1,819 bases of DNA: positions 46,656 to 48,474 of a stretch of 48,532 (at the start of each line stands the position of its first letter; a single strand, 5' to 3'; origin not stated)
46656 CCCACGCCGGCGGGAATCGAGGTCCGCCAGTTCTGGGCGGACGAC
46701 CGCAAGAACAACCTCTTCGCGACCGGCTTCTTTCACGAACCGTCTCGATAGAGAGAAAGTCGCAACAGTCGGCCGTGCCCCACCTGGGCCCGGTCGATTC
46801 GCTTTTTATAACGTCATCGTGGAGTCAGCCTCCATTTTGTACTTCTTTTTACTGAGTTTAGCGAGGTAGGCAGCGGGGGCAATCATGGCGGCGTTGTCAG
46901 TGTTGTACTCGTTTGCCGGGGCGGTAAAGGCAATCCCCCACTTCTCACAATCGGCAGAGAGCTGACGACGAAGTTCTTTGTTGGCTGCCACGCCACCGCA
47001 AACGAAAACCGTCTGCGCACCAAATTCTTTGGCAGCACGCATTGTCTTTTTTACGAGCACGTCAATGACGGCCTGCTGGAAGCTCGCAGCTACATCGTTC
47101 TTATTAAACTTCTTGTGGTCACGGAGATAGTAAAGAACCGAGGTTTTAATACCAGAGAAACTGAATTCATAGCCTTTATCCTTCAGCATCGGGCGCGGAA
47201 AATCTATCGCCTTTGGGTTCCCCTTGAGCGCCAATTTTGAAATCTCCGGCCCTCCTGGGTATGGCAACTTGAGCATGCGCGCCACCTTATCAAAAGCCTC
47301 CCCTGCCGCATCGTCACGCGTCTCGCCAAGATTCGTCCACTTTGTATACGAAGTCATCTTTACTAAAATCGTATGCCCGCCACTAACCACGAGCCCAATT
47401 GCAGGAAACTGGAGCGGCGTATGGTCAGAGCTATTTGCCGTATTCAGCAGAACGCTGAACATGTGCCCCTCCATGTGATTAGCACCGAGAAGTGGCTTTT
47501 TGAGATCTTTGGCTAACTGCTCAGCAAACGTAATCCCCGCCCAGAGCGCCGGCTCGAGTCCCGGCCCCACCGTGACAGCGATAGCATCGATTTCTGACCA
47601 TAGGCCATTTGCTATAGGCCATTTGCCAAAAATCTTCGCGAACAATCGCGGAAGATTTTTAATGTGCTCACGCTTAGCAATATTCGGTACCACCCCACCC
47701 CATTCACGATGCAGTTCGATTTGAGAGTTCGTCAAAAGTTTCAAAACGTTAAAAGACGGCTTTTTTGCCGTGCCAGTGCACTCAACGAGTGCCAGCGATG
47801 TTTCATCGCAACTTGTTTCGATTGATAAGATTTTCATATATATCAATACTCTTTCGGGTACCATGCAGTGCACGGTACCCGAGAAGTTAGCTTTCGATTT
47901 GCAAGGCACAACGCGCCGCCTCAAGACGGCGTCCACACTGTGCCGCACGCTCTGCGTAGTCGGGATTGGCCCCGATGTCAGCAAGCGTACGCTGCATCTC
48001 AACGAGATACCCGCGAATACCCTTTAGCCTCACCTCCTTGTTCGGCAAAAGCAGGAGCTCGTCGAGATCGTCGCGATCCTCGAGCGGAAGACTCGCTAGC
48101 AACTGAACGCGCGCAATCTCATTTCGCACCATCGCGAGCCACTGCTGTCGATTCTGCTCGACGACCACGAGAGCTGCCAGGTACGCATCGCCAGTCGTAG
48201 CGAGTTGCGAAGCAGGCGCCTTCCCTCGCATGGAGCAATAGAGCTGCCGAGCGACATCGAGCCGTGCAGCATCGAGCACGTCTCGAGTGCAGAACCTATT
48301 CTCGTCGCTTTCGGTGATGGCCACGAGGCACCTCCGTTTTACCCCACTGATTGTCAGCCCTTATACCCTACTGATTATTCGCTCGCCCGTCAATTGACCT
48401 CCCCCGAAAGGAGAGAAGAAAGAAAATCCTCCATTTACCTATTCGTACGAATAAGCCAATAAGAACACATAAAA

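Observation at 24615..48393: Five G+C-rich, GC3-rich single-gene islands interleaved with housekeeping genes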

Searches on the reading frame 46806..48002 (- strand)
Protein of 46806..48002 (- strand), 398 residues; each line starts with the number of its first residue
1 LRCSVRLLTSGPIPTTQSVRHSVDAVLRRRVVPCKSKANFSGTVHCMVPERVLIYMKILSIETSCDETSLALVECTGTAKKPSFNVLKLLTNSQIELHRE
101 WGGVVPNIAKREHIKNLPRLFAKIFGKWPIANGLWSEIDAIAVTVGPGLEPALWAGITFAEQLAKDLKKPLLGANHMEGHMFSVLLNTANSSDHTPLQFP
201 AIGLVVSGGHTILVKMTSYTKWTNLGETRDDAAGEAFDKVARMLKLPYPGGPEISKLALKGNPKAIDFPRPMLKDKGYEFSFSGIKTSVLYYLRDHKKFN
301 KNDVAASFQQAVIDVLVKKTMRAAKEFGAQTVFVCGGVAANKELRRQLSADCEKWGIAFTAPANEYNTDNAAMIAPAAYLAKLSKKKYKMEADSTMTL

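Call 4: search_protein_families(library=pfam, proteins=[window:46806-48002:-], max_evalue=0.01)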
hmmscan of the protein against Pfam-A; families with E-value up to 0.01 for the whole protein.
window:46806-48002:- (398 aa): 4 families
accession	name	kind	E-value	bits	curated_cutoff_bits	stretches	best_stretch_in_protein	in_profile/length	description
PF00814.31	TsaD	-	9.7e-83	278.3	24.8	1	86-375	2-263/264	tRNA N6-adenosine threonylcarbamoyltransferase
PF22521.2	HypF_C_2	-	3.9e-08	33.8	27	1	293-361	157-226/241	Carbamoyltransferase, Kae1-like Domain, second subdomain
PF02543.21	Carbam_trans_N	-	0.00017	21.6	24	1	297-346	268-318/346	Carbamoyltransferase N-terminus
PF03702.20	AnmK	-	0.0099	15.4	24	0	293-381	252-338/367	Anhydro-N-acetylmuramic acid kinase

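Call 7: find_related_loci(query=window:46806-47900:-, collection=genome_contigs, flank=10000)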
Query window:46806-47900:- (364 aa) in genome_contigs; peptide patterns used: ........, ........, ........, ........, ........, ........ (x = any residue, [..] = any of these).
56 stretches matched a pattern; 28 encode a relative of the query (tblastn E <= 1e-3); 28 distinct loci.
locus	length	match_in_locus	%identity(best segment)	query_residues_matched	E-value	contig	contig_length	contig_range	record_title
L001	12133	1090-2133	70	22-364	4e-152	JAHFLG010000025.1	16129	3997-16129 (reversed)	MAG: Candidatus Harrisonbacteria bacterium isolate nzgw428 NODE_4441_length_16130_cov_3.224624, whole genome shotgun seq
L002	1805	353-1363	66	24-364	2e-159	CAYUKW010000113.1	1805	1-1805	MAG TPA_asm: uncultured Candidatus Saccharibacteria bacterium isolate SRP193066_co2_3 genome assembly, contig: NODE_4764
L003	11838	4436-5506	61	22-364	2e-145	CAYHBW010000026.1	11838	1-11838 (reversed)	MAG TPA_asm: uncultured Candidatus Saccharibacteria bacterium isolate ERP119705_co11_432 genome assembly, contig: NODE_4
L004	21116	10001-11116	51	22-358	4e-115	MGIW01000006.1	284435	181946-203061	MAG: Candidatus Wolfebacteria bacterium RIFOXYD12_FULL_48_21 rifoxyd3_full_scaffold_8, whole genome shotgun sequence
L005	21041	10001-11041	45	22-353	5e-86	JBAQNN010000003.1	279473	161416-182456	MAG: Minisyncoccia bacterium isolate MFD12002_ilm_asm_bin51 k127_62407, whole genome shotgun sequence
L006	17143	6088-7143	44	15-346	9e-85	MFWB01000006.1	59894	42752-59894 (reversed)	MAG: Candidatus Nomurabacteria bacterium RIFOXYB1_FULL_39_16 rifoxyb1_full_scaffold_184, whole genome shotgun sequence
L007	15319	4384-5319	45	22-345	2e-83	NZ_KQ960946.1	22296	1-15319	Megasphaera hutchinsoni strain KA00182 Scaffold88, whole genome shotgun sequence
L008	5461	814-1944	43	17-360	3e-83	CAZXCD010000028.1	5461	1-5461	MAG TPA_asm: uncultured Candidatus Saccharibacteria bacterium isolate SRP050083_co3_105 genome assembly, contig: NODE_19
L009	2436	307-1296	43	24-352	6e-78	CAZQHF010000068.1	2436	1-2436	MAG TPA_asm: uncultured Candidatus Saccharibacteria bacterium isolate binchicken_co27_102 genome assembly, contig: NODE_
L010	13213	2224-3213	42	24-352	5e-73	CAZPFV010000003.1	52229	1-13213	MAG TPA_asm: uncultured Candidatus Saccharibacteria bacterium isolate binchicken_co45_679 genome assembly, contig: NODE_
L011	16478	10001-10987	41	23-350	1e-71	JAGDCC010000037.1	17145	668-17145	Bacterium isolate RGIG10332 Yak_Rumen.Co__c5260497, whole genome shotgun sequence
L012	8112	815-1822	40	24-359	1e-71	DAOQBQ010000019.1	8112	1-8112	MAG TPA_asm: Candidatus Dojkabacteria bacterium isolate AMR_MDS_1232 NODE_8429_length_8112_cov_4.712672, whole genome sh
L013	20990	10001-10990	40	24-352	8e-71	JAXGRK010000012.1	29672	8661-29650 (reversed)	MAG: Candidatus Dojkabacteria bacterium isolate AnMBR.bin348 bin348_12, whole genome shotgun sequence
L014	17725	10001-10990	41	24-352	9e-70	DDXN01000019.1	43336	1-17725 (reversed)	MAG TPA_asm: Candidatus Dojkabacteria bacterium UBA2259 UBA2259_contig_11899, whole genome shotgun sequence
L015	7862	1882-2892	40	24-359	1e-69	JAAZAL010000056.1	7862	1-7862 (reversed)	MAG: Candidatus Dojkabacteria bacterium isolate AS06rmzACSIP_421 409926_AS06, whole genome shotgun sequence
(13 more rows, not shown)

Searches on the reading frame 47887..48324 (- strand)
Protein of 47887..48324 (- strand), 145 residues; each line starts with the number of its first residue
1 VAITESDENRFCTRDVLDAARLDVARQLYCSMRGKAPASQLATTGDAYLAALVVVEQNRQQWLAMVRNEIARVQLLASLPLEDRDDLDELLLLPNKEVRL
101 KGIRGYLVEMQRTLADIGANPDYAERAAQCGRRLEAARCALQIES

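Call 4: search_protein_families(library=pfam, proteins=[window:47887-48324:-], max_evalue=0.01)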
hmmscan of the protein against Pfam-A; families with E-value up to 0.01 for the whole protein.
window:47887-48324:- (145 aa): 0 families

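Call 5: search_protein_families(library=ncbifam, proteins=[window:47887-48324:-], max_evalue=0.01)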
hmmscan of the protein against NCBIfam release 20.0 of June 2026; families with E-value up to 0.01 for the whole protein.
window:47887-48324:- (145 aa): 0 families

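Call 23: search_protein_families(library=phrogs, proteins=[window:47887-48324:-], max_evalue=0.01)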
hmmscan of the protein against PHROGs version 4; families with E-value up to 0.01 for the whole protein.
window:47887-48324:- (145 aa): 0 families

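Call 24: search_protein_families(library=padloc, proteins=[window:47887-48324:-], max_evalue=0.01)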
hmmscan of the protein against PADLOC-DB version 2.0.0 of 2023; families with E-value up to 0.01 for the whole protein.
window:47887-48324:- (145 aa): 0 families
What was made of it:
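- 47887..48324 (-): Island e ORF: 145 aa, GTG start after GGAGG, immediately upstream of tsaD and co-oriented with it. It is a weak to moderate GC outlier with no homolog found. No family hits (calls 4, 5, 23, 24).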
